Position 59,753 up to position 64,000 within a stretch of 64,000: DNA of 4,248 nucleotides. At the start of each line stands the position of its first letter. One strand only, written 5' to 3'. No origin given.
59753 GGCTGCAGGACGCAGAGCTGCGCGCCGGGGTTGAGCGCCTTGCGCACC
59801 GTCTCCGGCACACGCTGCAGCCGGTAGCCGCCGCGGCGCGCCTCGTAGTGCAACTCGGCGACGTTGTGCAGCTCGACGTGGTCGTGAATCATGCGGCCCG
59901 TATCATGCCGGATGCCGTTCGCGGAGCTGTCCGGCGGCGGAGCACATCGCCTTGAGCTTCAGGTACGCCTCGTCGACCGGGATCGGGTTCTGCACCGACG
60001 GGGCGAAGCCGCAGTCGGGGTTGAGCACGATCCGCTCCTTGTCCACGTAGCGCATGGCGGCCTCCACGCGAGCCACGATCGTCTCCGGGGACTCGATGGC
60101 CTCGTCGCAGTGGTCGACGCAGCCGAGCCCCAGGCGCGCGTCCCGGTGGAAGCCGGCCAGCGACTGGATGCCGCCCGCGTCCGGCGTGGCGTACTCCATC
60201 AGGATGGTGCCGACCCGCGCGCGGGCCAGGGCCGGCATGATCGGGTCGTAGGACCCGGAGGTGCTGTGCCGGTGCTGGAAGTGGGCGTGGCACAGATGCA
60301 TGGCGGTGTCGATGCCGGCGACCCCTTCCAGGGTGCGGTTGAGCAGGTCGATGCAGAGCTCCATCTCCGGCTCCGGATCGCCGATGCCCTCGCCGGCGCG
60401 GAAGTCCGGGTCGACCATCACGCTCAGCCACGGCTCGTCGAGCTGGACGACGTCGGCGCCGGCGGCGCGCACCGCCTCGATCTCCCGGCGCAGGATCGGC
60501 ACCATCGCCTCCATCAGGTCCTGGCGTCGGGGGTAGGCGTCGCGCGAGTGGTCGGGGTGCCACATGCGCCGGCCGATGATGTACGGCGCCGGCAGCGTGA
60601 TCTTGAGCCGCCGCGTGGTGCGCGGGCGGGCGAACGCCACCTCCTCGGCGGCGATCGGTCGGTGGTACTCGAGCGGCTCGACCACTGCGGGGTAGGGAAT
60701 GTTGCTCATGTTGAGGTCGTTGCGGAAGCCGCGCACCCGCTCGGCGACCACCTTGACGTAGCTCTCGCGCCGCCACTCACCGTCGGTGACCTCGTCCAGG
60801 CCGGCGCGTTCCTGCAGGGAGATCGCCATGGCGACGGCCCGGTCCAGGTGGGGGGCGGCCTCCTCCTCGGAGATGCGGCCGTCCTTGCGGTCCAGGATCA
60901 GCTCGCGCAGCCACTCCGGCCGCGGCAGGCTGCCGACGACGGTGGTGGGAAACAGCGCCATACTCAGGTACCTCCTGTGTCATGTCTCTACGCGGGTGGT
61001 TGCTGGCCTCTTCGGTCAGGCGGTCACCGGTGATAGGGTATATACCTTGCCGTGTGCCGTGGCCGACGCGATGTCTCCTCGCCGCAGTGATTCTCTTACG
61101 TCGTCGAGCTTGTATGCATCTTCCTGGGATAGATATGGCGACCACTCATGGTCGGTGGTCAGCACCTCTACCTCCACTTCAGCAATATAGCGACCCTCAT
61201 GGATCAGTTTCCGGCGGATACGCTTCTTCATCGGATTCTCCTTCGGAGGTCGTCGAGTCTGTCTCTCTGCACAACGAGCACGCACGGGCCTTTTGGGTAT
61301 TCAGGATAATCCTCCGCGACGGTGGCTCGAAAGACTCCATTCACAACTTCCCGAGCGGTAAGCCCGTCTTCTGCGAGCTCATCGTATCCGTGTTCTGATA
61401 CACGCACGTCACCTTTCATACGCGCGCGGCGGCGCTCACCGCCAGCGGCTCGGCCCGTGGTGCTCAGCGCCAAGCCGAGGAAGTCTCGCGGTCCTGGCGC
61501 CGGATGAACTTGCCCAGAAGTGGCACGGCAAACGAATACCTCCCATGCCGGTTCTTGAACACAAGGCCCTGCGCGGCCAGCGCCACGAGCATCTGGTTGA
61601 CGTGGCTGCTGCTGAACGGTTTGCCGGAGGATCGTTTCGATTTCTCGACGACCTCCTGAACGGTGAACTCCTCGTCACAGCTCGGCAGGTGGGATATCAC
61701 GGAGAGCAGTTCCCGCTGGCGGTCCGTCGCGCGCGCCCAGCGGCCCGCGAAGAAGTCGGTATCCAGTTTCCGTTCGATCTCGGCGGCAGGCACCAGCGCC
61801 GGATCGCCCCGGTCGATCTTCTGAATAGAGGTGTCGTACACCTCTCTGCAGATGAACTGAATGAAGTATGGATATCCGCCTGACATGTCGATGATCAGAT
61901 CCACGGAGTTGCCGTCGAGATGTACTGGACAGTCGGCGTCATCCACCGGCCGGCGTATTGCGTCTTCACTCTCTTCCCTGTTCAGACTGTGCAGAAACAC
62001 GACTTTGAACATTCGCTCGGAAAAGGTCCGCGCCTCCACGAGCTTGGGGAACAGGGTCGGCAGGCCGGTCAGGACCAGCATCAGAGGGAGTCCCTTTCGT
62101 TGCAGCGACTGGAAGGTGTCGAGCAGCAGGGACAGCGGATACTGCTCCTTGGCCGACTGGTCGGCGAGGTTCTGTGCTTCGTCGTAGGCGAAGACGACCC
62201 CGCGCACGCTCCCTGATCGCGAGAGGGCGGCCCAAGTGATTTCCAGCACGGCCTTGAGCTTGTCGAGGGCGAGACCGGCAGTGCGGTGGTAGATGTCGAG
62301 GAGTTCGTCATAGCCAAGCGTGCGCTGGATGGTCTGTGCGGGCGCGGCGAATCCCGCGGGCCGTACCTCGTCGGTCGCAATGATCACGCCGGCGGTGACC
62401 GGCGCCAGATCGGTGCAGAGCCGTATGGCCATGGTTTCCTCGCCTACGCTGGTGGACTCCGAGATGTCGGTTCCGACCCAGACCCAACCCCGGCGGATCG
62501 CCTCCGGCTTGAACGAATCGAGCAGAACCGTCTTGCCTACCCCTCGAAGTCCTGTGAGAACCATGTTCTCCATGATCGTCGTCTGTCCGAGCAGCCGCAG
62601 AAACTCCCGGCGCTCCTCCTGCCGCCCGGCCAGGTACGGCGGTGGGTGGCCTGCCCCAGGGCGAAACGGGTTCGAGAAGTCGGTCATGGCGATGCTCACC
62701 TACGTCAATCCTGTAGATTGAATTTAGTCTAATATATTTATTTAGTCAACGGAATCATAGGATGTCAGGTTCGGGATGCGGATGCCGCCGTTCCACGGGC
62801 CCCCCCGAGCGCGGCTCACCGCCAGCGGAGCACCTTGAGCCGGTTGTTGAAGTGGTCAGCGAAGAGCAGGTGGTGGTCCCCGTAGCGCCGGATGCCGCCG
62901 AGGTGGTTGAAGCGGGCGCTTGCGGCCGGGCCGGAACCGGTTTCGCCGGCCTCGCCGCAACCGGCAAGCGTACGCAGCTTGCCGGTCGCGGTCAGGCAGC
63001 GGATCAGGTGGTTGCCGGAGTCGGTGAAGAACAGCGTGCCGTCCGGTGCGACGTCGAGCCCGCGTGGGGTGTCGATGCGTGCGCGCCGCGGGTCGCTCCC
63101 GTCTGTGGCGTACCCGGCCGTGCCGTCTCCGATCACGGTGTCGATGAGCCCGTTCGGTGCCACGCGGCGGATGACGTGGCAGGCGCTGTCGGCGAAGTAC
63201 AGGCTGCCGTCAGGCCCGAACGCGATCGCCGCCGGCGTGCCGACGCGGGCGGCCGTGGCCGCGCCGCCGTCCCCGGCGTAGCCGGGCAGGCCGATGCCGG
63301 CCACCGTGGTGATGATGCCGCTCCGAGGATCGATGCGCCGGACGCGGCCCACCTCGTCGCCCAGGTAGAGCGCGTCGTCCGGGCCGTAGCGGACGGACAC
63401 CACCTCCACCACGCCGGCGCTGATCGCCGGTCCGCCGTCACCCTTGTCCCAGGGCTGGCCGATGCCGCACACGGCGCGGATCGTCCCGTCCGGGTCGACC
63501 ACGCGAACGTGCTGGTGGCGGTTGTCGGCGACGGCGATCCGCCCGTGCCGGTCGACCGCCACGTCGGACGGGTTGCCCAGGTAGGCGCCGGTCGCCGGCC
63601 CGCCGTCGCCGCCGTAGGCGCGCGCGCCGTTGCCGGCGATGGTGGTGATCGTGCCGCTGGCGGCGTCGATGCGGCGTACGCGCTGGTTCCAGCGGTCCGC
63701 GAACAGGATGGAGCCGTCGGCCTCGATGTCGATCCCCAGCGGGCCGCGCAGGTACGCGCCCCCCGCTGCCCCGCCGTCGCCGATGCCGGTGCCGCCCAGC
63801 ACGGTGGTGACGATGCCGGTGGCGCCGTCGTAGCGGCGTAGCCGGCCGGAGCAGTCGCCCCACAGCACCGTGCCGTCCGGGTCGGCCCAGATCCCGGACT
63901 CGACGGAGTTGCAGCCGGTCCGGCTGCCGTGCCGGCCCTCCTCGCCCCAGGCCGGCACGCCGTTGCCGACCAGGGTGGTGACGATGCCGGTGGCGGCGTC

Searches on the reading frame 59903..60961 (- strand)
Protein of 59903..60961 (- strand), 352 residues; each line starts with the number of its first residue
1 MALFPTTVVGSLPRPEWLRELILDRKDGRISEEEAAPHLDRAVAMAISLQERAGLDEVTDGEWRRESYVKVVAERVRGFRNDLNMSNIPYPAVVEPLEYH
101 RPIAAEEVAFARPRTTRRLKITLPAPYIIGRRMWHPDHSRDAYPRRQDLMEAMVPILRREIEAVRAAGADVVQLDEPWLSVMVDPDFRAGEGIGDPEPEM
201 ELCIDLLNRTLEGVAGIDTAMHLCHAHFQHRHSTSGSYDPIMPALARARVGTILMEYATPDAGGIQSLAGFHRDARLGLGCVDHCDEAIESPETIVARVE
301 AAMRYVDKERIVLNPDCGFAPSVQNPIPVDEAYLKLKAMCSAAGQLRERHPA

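Call 28: search_protein_families(library=pfam, proteins=[window:59903-60961:-], max_evalue=0.00001)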
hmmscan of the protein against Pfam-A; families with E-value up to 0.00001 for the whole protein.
window:59903-60961:- (352 aa): 1 family
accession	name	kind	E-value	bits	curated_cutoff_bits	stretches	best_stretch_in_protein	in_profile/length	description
PF01717.24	Meth_synt_2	-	3.8e-32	112.3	21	1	4-344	1-323/324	Cobalamin-independent synthase, Catalytic domain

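Call 29: find_encoding_contigs(protein=window:59903-60961:-, flank=2000, max_places=3)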
Protein window:59903-60961:- (352 aa): no gene with exactly this product is on record in the collection.

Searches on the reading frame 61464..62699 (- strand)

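Call 28: search_protein_families(library=pfam, proteins=[window:61464-62699:-], max_evalue=0.00001)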
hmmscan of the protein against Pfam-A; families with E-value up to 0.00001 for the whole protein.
window:61464-62699:- (411 aa): 1 family
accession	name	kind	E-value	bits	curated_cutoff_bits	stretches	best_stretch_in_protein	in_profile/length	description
PF13191.12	AAA_16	-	1.4e-10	42.3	32.6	1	23-211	2-156/167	AAA ATPase domain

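Call 65: search_protein_families(library=padloc, proteins=[window:61464-62699:-], max_evalue=0.001)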
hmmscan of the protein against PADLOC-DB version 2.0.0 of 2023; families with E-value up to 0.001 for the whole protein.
window:61464-62699:- (411 aa): 0 families

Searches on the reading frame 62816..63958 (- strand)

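Call 28: search_protein_families(library=pfam, proteins=[window:62816-63958:-], max_evalue=0.00001)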
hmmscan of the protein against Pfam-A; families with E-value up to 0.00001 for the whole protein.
window:62816-63958:- (380 aa): 4 families
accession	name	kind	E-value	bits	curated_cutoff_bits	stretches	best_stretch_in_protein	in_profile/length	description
PF25021.1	TEN_NHL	-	1.3e-24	87.3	27.1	1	228-278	130-178/357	Teneurin NHL domain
PF01436.27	NHL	-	5e-13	48.8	20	0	127-153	1-27/28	NHL repeat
PF24684.1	Vgb_lyase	-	1.1e-07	31.4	50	0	241-328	56-129/290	Virginiamycin B lyase family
PF08450.18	SGL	-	6.2e-07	29.7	26.3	0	74-161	137-217/246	SMP-30/Gluconolactonase/LRE-like region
